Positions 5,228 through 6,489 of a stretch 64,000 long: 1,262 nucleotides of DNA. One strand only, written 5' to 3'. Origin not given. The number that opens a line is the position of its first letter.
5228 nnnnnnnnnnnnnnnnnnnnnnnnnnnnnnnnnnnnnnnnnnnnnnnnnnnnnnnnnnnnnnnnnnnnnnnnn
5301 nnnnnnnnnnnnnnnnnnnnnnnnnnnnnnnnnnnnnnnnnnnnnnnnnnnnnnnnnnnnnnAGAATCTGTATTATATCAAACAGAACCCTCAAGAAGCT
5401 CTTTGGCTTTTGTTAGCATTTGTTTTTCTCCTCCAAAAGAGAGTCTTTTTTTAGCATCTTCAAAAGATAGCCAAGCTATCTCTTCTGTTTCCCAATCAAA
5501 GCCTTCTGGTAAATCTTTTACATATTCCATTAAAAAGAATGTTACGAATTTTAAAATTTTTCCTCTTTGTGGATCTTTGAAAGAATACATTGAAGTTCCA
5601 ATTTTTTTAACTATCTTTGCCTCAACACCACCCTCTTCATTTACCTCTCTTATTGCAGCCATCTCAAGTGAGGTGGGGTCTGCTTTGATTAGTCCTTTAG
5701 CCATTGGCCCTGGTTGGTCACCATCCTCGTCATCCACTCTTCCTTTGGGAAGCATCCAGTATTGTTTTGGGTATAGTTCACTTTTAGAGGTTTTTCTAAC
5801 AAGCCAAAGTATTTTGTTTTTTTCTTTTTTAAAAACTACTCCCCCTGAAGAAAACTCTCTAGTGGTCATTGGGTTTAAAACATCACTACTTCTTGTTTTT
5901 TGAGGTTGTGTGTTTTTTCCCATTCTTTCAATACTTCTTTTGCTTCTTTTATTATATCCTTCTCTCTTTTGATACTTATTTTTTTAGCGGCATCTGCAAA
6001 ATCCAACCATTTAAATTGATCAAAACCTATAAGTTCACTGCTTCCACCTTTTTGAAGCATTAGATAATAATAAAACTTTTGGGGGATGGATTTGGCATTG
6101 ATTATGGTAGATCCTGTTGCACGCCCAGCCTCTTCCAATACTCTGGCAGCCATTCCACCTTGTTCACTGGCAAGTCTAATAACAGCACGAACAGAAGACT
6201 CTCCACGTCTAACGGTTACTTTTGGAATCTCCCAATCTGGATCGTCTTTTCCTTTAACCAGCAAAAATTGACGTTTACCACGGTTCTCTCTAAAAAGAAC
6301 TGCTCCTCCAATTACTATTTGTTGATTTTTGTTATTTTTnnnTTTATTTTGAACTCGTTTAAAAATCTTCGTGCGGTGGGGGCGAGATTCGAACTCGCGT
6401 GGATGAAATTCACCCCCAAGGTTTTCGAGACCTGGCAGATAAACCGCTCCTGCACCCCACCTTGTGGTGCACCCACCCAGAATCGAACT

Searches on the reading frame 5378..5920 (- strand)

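Call 54: search_protein_families(library=pfam, proteins=[window:5378-5920:-], max_evalue=0.01)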
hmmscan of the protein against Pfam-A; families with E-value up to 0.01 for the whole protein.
window:5378-5920:- (180 aa): 1 family
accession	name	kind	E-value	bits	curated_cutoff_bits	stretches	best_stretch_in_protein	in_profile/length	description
PF00293.34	NUDIX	-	9.2e-15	55.3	21.1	1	27-160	7-123/134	NUDIX domain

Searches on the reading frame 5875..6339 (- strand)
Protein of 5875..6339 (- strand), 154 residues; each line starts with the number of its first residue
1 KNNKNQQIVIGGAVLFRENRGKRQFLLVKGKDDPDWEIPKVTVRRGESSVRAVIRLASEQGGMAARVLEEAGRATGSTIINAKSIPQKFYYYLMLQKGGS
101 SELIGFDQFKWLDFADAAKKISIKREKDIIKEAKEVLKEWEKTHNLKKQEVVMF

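Call 54: search_protein_families(library=pfam, proteins=[window:5875-6339:-], max_evalue=0.01)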
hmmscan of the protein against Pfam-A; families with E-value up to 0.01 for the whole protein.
window:5875-6339:- (154 aa): 1 family
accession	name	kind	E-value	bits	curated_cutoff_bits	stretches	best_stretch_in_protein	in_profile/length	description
PF00293.34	NUDIX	-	7.4e-07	29.7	21.1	1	13-124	8-125/134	NUDIX domain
